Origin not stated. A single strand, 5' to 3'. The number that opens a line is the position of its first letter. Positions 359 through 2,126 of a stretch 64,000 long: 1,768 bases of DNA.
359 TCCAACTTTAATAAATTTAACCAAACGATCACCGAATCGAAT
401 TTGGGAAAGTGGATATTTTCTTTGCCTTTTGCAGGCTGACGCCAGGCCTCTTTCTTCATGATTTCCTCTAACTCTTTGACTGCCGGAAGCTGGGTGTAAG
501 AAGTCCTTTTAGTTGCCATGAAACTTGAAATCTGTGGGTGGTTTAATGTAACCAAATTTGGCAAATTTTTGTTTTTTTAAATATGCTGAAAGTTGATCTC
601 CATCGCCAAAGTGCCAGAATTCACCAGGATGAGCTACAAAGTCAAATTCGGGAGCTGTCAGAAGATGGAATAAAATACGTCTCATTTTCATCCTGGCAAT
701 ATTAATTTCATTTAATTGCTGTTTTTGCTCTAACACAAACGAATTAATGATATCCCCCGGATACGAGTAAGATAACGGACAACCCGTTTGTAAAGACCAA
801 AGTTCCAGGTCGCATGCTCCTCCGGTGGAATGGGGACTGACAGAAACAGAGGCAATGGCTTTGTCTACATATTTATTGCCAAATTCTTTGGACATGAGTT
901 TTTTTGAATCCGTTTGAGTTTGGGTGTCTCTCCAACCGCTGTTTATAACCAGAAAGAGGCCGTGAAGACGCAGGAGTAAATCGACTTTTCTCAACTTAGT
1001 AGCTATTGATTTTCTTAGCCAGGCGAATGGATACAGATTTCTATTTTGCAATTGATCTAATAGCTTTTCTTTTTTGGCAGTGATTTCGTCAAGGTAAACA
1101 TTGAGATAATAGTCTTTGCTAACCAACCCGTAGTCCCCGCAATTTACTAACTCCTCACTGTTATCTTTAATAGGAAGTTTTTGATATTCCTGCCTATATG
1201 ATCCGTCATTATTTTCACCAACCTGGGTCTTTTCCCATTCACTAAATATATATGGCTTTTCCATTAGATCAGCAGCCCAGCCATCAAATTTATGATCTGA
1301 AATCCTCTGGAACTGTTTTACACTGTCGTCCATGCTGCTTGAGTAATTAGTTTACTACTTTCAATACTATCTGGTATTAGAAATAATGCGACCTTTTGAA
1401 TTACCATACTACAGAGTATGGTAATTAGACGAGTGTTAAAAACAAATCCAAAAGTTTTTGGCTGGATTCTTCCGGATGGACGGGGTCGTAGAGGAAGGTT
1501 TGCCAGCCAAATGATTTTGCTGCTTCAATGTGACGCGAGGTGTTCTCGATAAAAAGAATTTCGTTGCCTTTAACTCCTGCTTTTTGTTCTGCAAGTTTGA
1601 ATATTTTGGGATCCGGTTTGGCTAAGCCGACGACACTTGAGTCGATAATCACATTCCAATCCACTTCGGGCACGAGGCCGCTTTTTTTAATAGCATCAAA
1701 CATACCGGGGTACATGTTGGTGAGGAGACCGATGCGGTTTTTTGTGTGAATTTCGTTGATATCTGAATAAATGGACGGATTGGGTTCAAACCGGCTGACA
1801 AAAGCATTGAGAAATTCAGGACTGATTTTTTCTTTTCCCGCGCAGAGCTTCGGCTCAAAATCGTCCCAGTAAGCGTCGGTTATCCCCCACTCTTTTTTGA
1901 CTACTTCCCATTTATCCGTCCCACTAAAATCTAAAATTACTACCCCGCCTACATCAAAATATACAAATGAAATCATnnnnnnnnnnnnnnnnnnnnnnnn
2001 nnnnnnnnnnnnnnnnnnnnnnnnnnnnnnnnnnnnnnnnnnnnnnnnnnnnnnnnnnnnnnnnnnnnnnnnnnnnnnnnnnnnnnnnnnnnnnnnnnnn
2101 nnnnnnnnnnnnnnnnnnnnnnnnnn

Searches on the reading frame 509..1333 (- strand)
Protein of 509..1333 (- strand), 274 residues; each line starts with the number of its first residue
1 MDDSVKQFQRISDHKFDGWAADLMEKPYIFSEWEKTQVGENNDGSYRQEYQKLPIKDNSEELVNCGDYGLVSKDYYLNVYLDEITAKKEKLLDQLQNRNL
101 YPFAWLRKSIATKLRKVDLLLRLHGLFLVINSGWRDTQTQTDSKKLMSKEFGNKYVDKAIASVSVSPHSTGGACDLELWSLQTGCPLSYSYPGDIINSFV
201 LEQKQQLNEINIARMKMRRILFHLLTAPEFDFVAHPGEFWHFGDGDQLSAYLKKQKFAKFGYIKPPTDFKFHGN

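Call 6: search_protein_families(library=pfam, proteins=[window:509-1333:-])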
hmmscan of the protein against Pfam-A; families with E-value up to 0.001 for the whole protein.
window:509-1333:- (274 aa): 1 family
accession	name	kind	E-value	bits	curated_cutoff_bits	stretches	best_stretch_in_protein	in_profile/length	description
PF01427.22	Peptidase_M15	-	1.1e-10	42.1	27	1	106-254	41-190/199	D-ala-D-ala dipeptidase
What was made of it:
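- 509..1333 (-): M15-family peptidase gene (D-Ala-D-Ala dipeptidase-like), the presumed target of cluster A. Pfam PF01427 (call 6).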

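Call 60: find_homologous_proteins(query=window:509-1333:-, max_evalue=1e-20)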
Query window:509-1333:- (274 aa): 20 proteins with E <= 1e-20 among 415 candidates.
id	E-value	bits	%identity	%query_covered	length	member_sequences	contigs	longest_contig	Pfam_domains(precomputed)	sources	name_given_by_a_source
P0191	2.0e-186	636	100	100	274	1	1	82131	PF01427.23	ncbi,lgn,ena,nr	ncbi:MAG: hypothetical protein G01um101416_140 [Microgenomates group bacterium Gr01-1014_16]|nr:MAG:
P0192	1.2e-117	410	63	100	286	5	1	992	-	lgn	-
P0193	3.8e-99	350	59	97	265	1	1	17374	PF01427.23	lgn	-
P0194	4.7e-90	320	54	100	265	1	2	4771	PF01427.23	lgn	-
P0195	2.5e-87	311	52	96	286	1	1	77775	PF01427.23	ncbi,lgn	-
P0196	3.0e-81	291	50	95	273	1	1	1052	-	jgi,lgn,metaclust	metaclust:\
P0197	1.5e-79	285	50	96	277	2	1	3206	PF01427.23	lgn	-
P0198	6.5e-78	280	47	96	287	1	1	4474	-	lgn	-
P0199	1.0e-76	276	48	96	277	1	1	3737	PF01427.23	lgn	-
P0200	1.6e-73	266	48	95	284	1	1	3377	PF01427.23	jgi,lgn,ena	-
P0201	7.2e-69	250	45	95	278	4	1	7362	PF01427.23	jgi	-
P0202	7.6e-68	247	60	51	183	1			-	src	-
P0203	9.4e-66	240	47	87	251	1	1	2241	PF01427.23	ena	-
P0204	2.2e-65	239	46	95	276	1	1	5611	-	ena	-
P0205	2.2e-64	236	46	95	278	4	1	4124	-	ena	-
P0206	2.3e-62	229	44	98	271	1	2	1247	PF01427.23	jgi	jgi:D-alanyl-D-alanine dipeptidase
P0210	1.1e-31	128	35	93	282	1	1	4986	PF01427.23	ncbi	ncbi:MAG: M15 family metallopeptidase [Anaerolineae bacterium]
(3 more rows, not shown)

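Call 61: find_encoding_contigs(protein=P0193, flank=2500, max_places=2)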
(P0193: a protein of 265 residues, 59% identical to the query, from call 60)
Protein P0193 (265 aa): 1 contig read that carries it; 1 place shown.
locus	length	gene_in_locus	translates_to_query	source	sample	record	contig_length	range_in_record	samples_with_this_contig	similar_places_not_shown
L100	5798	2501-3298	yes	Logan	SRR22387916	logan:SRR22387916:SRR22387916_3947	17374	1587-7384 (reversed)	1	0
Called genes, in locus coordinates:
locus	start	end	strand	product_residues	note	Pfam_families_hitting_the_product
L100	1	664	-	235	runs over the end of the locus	PF26593:TraC-like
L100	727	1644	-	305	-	PF13620:CarboxypepD_reg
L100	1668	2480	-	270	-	PF02698:DUF218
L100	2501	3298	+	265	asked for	PF01427:Peptidase_M15 (weak)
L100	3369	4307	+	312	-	PF02739:5_3_exonuc_N, PF01367:5_3_exonuc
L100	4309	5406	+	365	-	PF13439:Glyco_transf_4 (weak), PF00534:Glycos_transf_1, PF13692:Glyco_trans_1_4, PF13524:Glyco_trans_1_2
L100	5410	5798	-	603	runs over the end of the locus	PF00664:ABC_membrane (weak), PF13304:AAA_21 (faint), PF00005:ABC_tran, PF02463:SMC_N (faint)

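Call 62: find_encoding_contigs(protein=P0195, flank=2500, max_places=2)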
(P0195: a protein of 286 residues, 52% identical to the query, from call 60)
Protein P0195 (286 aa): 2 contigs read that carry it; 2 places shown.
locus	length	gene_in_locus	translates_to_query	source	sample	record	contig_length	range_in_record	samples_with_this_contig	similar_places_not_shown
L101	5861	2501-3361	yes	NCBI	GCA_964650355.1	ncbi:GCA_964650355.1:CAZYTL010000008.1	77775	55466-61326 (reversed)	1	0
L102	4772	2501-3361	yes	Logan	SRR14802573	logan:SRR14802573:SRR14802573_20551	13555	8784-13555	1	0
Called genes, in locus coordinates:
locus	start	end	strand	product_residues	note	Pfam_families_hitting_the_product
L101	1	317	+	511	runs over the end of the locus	PF12844:HTH_19 (faint), PF13560:HTH_31, PF13744:HTH_37 (weak), PF01381:HTH_3, PF00275:EPSP_synthase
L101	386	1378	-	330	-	PF00702:Hydrolase, PF13419:HAD_2, PF00293:NUDIX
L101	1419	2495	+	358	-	PF00144:Beta-lactamase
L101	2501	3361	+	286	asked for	PF01427:Peptidase_M15 (weak)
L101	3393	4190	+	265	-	PF02698:DUF218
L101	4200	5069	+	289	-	PF00535:Glycos_transf_2, PF13641:Glyco_tranf_2_3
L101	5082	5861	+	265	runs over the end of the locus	PF00535:Glycos_transf_2, PF10111:Glyco_tranf_2_2 (weak), PF13641:Glyco_tranf_2_3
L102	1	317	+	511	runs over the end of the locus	PF12844:HTH_19 (faint), PF13560:HTH_31, PF13744:HTH_37 (weak), PF01381:HTH_3, PF00275:EPSP_synthase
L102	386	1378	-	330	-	PF00702:Hydrolase, PF13419:HAD_2, PF00293:NUDIX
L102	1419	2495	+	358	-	PF00144:Beta-lactamase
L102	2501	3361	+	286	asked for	PF01427:Peptidase_M15 (weak)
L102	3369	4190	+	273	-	PF02698:DUF218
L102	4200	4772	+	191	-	?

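Call 63: find_encoding_contigs(protein=P0192, flank=2500, max_places=2)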
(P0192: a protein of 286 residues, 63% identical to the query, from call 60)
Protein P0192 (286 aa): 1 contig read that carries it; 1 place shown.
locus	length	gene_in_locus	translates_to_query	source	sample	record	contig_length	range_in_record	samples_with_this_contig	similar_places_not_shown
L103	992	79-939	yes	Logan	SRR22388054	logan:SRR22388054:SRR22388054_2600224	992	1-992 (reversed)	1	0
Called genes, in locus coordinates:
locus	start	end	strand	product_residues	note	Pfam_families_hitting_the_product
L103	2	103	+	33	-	?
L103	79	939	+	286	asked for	-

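Call 71: find_encoding_contigs(protein=P0191, flank=300, max_places=3)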
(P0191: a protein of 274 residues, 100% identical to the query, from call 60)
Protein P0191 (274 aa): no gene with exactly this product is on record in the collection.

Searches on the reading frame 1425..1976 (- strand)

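Call 6: search_protein_families(library=pfam, proteins=[window:1425-1976:-])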
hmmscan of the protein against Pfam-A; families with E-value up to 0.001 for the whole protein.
window:1425-1976:- (183 aa): 2 families
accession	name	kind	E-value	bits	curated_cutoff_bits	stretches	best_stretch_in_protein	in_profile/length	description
PF00702.32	Hydrolase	-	1e-10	42.7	26.4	1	64-157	98-191/191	haloacid dehalogenase-like hydrolase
PF13419.12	HAD_2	-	1.3e-05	25.9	23.8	1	107-161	122-176/178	Haloacid dehalogenase-like hydrolase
